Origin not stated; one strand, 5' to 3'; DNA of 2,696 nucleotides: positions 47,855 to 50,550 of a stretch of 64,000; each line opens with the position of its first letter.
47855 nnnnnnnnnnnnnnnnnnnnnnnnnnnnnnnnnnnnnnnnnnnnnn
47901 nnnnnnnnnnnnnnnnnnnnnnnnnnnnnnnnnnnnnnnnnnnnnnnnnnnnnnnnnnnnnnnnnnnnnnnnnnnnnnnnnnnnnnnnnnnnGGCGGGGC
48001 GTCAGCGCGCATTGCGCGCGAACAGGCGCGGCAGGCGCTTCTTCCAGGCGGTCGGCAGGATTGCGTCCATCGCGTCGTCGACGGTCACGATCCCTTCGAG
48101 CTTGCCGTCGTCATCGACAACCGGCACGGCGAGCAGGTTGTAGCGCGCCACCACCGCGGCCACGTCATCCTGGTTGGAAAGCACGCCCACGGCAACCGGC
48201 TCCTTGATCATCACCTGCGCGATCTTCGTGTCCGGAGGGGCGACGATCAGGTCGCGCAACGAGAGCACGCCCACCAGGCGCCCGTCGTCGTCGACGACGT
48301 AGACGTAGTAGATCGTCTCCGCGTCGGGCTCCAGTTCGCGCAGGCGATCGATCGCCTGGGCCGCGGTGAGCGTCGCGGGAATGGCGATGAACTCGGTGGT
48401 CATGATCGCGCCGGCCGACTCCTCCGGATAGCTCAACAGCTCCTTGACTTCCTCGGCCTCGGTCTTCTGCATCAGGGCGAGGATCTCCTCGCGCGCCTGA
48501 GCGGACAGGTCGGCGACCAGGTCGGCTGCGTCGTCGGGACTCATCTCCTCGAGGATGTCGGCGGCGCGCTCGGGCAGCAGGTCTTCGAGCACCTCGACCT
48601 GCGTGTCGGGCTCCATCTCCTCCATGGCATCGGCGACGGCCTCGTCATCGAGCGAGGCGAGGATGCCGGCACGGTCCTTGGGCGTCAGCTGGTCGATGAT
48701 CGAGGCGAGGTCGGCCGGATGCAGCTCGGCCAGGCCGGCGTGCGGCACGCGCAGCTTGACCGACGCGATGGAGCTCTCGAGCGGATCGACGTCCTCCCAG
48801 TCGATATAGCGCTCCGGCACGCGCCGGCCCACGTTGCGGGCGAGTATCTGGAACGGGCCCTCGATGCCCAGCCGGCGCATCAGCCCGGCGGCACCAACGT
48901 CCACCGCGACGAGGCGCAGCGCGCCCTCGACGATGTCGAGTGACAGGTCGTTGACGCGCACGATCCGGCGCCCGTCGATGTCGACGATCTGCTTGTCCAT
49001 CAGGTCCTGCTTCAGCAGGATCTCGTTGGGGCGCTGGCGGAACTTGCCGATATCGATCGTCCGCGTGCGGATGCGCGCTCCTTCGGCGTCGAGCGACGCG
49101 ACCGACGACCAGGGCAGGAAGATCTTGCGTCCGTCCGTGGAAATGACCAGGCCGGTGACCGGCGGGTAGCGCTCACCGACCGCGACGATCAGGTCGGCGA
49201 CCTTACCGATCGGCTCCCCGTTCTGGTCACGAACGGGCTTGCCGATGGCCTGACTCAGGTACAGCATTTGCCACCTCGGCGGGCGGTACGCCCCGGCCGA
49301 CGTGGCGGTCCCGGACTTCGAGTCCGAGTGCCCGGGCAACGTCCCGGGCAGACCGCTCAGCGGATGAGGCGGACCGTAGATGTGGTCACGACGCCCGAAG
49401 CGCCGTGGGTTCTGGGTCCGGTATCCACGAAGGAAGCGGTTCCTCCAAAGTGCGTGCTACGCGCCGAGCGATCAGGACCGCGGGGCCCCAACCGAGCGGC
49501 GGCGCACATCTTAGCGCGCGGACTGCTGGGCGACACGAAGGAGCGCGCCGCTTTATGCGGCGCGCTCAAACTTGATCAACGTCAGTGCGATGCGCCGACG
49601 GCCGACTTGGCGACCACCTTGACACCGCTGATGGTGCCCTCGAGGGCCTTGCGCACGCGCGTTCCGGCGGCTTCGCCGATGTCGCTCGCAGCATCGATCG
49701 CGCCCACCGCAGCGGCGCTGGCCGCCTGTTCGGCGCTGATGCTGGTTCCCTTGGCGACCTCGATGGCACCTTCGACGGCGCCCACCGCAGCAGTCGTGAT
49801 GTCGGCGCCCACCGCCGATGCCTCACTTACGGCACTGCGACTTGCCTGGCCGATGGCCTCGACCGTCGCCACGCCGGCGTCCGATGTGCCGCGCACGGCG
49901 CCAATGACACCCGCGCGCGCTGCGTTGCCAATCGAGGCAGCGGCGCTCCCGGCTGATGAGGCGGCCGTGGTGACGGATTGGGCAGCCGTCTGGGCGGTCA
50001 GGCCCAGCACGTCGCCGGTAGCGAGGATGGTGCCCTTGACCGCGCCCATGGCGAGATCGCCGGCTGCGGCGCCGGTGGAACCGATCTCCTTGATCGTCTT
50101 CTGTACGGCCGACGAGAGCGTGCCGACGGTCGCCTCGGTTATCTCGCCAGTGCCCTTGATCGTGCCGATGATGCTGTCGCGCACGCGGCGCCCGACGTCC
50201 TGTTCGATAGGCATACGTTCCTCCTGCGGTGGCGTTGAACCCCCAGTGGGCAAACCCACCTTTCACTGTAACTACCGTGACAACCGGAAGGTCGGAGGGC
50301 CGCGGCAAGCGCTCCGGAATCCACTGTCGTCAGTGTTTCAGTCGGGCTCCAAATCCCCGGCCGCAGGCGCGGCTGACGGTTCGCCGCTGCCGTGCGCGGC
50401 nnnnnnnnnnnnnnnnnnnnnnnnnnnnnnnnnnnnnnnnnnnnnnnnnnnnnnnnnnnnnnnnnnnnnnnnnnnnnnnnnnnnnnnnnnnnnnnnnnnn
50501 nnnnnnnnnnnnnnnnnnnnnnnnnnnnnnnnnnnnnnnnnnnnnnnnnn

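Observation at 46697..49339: MgtE cytoplasmic sensor module without a pore, encoded immediately upstream of an NRAMP transporter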

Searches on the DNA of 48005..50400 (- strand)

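Call 7: search_rna_families(source=window, start=49200, end=50400, threshold=evalue, max_evalue=10)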
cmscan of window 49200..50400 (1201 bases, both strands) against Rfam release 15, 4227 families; matches with E-value up to 10: 3.
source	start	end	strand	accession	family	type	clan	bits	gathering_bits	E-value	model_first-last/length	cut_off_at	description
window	49543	49606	-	RF01529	CC3552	Gene; sRNA;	-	18.7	50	2.3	1-106/106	no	Cauldobacter sRNA CC3552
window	49424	49577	+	RF01757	sbcD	Gene; sRNA;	-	15.2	40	3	1-155/155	no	sbcD RNA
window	49878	49945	+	RF02136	HTT-AS1_3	Gene; lncRNA;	-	15.1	70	4.5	1-60/60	no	HTT antisense RNA 1 conserved region 3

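Call 30: search_rna_families(sources=[L016, L006, L008, L020, L027, L038, L043, L057, L062, L063, L068, L078, L081], threshold=gathering)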
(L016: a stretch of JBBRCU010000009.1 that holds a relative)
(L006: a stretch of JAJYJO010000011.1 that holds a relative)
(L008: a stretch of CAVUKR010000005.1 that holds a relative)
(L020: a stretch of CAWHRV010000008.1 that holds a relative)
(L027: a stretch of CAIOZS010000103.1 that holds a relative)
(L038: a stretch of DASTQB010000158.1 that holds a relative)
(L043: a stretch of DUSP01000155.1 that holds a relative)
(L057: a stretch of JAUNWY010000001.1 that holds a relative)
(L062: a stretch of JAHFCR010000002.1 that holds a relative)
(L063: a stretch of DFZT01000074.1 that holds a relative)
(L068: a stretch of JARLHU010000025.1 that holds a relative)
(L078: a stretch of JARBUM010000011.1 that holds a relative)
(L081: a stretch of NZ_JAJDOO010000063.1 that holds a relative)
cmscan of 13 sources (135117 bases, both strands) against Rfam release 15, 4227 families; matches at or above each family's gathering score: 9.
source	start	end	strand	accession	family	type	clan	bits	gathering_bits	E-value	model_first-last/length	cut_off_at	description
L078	4278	4455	+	RF00380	Magnesium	Cis-reg; riboswitch;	-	163.2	44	2.6e-37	1-169/169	no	M-box riboswitch aptamer (ykoK leader)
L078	4596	4767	+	RF00380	Magnesium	Cis-reg; riboswitch;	-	161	44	9.9e-37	1-169/169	no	M-box riboswitch aptamer (ykoK leader)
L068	4602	4766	+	RF00380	Magnesium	Cis-reg; riboswitch;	-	157.4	44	8.9e-36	1-169/169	no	M-box riboswitch aptamer (ykoK leader)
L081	4613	4778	+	RF00380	Magnesium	Cis-reg; riboswitch;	-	151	44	4.2e-34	1-169/169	no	M-box riboswitch aptamer (ykoK leader)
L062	68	234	+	RF00380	Magnesium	Cis-reg; riboswitch;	-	150.8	44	4.9e-34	1-169/169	no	M-box riboswitch aptamer (ykoK leader)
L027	4749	4918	+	RF00380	Magnesium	Cis-reg; riboswitch;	-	150.6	44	5.3e-34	1-169/169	no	M-box riboswitch aptamer (ykoK leader)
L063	4713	4883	+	RF00380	Magnesium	Cis-reg; riboswitch;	-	132.7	44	2.8e-29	1-169/169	no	M-box riboswitch aptamer (ykoK leader)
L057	3992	4065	-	RF00005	tRNA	Gene; tRNA;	CL00001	62.9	29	6e-11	1-71/71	no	tRNA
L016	3197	3279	+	RF00005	tRNA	Gene; tRNA;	CL00001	57.4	29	1.9e-09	1-71/71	no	tRNA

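Call 88: search_rna_families(sources=[L205, L206, L207, L208, L203], threshold=gathering)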
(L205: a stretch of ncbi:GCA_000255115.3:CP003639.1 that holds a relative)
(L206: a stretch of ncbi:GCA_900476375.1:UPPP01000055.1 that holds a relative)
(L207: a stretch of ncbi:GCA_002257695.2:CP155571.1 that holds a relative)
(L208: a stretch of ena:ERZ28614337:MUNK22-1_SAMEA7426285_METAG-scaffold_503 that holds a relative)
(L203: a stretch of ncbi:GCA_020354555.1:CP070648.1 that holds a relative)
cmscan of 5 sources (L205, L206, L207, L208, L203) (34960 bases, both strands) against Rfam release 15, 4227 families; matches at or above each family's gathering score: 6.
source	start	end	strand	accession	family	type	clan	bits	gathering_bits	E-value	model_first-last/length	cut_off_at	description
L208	2179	2347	+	RF00380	Magnesium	Cis-reg; riboswitch;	-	159.9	44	4.9e-37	1-169/169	no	M-box riboswitch aptamer (ykoK leader)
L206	2081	2252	+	RF00380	Magnesium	Cis-reg; riboswitch;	-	158.3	44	1.3e-36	1-169/169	no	M-box riboswitch aptamer (ykoK leader)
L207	2136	2305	+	RF00380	Magnesium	Cis-reg; riboswitch;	-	155.5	44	7e-36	1-169/169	no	M-box riboswitch aptamer (ykoK leader)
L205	2131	2296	+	RF00380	Magnesium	Cis-reg; riboswitch;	-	147.9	44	7.3e-34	1-169/169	no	M-box riboswitch aptamer (ykoK leader)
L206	1646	1718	-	RF00005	tRNA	Gene; tRNA;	CL00001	66.8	29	1.3e-12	1-71/71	no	tRNA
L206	1727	1798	-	RF00005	tRNA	Gene; tRNA;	CL00001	64.4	29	6.1e-12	1-71/71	no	tRNA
